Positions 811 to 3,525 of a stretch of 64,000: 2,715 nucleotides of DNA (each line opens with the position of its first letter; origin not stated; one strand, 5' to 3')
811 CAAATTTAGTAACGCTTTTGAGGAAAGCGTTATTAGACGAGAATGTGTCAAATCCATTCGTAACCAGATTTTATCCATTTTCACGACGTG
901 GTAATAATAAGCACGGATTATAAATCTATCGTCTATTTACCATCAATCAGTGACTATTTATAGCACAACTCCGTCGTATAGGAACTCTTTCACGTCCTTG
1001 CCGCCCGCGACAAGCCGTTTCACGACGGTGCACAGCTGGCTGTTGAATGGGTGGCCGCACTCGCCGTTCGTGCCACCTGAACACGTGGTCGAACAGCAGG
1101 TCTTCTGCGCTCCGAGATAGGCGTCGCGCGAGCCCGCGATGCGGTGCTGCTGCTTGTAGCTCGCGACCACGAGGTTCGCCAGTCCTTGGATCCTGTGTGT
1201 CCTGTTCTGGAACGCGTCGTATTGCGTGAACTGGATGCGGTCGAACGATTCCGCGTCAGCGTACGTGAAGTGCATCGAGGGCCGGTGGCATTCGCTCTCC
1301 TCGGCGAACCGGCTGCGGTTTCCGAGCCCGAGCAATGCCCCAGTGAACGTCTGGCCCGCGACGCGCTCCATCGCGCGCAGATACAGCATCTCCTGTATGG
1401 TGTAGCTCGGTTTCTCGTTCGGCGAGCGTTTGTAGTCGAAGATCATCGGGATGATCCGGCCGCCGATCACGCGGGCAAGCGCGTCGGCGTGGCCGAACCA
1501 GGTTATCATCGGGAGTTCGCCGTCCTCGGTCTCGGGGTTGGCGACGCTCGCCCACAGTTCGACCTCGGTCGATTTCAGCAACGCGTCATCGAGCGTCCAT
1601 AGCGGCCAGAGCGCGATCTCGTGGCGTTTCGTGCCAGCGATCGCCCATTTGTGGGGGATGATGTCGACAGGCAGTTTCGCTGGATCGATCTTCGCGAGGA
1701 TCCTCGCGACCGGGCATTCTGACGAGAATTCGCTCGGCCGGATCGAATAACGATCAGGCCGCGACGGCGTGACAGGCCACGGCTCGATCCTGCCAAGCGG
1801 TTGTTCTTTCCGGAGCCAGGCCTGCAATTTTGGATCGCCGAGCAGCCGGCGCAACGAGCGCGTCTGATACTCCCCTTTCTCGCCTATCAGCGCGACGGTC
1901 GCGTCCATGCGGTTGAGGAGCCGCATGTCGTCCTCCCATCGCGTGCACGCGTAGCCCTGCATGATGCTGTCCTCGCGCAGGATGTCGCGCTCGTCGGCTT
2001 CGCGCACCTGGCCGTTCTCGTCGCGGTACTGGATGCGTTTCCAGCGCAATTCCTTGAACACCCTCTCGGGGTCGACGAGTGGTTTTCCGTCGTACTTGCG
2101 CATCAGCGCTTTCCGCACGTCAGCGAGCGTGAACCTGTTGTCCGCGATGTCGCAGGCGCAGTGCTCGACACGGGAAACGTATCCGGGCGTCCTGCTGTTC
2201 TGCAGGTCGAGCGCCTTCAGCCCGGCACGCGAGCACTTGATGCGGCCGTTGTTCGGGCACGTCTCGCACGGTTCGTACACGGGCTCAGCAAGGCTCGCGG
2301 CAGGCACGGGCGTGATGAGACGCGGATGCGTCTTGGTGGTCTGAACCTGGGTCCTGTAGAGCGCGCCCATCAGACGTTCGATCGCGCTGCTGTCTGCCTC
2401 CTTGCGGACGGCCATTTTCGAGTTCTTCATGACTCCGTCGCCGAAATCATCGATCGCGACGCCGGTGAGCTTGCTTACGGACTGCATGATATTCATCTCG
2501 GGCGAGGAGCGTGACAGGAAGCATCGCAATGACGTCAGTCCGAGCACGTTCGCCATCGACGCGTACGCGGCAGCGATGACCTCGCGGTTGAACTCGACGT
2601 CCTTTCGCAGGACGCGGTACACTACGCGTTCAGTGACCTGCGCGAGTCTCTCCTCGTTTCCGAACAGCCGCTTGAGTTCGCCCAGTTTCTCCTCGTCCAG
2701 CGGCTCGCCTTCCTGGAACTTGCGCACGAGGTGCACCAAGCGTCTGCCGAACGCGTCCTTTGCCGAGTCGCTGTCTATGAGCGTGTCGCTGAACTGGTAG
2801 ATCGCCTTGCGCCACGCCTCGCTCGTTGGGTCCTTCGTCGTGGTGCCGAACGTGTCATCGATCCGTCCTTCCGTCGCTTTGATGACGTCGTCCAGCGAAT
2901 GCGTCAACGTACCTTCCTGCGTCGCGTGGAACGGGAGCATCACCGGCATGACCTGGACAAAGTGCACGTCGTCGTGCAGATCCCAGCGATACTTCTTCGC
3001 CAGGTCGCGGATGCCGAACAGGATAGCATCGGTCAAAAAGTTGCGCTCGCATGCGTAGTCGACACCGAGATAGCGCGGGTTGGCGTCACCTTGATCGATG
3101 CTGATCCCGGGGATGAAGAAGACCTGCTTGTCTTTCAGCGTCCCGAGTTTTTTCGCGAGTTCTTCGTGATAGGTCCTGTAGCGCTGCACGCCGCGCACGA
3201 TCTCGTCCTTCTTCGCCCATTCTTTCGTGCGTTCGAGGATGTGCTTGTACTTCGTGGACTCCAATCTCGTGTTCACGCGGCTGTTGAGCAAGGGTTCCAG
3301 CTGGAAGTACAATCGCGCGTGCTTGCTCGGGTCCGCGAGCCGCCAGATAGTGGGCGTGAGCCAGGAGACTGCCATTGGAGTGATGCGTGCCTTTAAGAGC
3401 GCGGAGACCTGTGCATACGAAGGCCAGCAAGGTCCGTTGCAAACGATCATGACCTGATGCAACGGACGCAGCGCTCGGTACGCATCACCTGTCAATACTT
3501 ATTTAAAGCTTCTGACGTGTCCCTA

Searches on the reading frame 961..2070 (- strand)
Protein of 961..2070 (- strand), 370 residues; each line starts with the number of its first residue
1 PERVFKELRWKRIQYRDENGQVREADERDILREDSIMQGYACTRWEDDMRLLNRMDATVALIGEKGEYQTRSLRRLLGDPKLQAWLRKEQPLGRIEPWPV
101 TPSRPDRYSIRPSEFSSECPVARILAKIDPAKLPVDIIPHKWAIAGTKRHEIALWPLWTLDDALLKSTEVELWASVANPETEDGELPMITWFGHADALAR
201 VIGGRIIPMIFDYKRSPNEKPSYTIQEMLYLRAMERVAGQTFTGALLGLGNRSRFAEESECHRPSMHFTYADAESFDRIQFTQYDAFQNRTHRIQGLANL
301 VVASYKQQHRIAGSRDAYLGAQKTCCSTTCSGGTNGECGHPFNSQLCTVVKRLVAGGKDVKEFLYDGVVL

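Call 88: search_solved_structures(query=A8, max_evalue=10, show_alignments=2)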
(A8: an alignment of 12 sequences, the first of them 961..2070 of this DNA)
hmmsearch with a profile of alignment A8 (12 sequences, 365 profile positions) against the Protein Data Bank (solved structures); distinct sequences matched with E-value up to 10: 1.
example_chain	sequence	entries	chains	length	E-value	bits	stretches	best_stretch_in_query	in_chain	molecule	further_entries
4c2f_A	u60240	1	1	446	0.44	12.7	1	194-297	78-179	CARBOXY-TERMINAL PROCESSING PROTEASE CTPB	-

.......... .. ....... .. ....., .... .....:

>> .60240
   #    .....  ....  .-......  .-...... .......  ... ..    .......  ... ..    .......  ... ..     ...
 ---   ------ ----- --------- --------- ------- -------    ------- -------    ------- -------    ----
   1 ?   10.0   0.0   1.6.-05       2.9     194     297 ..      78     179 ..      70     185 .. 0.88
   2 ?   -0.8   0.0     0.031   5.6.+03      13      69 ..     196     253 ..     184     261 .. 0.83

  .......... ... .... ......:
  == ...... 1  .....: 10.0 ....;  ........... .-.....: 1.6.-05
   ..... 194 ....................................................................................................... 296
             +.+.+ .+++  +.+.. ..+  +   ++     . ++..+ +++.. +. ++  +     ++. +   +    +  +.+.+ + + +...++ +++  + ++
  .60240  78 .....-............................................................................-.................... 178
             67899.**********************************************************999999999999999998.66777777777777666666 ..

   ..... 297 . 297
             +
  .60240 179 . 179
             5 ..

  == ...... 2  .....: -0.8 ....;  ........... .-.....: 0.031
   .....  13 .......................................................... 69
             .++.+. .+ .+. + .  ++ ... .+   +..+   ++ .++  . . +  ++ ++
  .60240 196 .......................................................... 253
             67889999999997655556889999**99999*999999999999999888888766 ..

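Call 89: search_protein_families(library=pfam, alignment_id=A8, max_evalue=1)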
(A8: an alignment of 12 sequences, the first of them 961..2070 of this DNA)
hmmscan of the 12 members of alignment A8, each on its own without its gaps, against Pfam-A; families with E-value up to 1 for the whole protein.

A. member 1, window:961-2070:- (370 aa): 0 families

B. families by the number of members that match (of 12 scanned): 3 families
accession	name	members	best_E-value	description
PF12705.13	PDDEXK_1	1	2e-06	PD-(D/E)XK nuclease superfamily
PF22726.1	NCAB2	1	0.095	NACHT C-terminal Alpha/Beta 2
PF22040.1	U9-ORF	1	0.25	Secreted glycosylated protein U9-ORF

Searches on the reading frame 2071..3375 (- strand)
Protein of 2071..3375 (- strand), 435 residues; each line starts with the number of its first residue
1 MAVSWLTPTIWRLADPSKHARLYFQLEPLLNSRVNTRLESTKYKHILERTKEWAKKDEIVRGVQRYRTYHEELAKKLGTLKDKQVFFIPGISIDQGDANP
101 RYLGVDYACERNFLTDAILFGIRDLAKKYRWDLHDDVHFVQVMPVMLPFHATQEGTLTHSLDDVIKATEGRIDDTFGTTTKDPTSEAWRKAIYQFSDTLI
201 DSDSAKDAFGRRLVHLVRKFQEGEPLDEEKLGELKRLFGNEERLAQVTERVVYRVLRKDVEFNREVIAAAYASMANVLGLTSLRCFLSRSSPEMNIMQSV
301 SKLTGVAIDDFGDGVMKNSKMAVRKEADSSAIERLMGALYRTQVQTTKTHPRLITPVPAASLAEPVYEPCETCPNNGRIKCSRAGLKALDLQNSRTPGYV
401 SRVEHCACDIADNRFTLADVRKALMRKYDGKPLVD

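Call 91: search_solved_structures(query=A9, max_evalue=10, show_alignments=1)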
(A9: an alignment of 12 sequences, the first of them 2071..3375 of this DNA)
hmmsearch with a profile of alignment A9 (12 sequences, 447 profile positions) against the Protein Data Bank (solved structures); distinct sequences matched with E-value up to 10: 7.
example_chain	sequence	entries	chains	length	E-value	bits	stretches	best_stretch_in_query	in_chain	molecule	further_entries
7bkb_J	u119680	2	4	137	0.16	14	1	286-342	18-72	Formylmethanofuran dehydrogenase, subunit D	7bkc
4bvq_A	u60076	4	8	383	0.29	13.1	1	80-151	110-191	CYANURIC ACID AMIDOHYDROLASE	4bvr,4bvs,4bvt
9nri_BT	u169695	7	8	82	0.33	12.9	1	279-336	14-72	Large ribosomal subunit protein uL23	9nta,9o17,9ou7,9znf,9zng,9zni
27il_B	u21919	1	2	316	0.6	12.1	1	44-92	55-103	3-hydroxyisobutyrate dehydrogenase-like beta-hydroxyacid dehydrogenase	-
7wnw_B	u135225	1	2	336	1.2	11.1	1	44-91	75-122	3-hydroxyisobutyrate dehydrogenase-like beta-hydroxyacid dehydrogenase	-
9uph_A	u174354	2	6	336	1.3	11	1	44-90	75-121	Beta-hydroxyacid dehydrogenase, 3-hydroxyisobutyrate dehydrogenase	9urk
7wnn_B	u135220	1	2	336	1.7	10.6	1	44-90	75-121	3-hydroxyisobutyrate dehydrogenase-like beta-hydroxyacid dehydrogenase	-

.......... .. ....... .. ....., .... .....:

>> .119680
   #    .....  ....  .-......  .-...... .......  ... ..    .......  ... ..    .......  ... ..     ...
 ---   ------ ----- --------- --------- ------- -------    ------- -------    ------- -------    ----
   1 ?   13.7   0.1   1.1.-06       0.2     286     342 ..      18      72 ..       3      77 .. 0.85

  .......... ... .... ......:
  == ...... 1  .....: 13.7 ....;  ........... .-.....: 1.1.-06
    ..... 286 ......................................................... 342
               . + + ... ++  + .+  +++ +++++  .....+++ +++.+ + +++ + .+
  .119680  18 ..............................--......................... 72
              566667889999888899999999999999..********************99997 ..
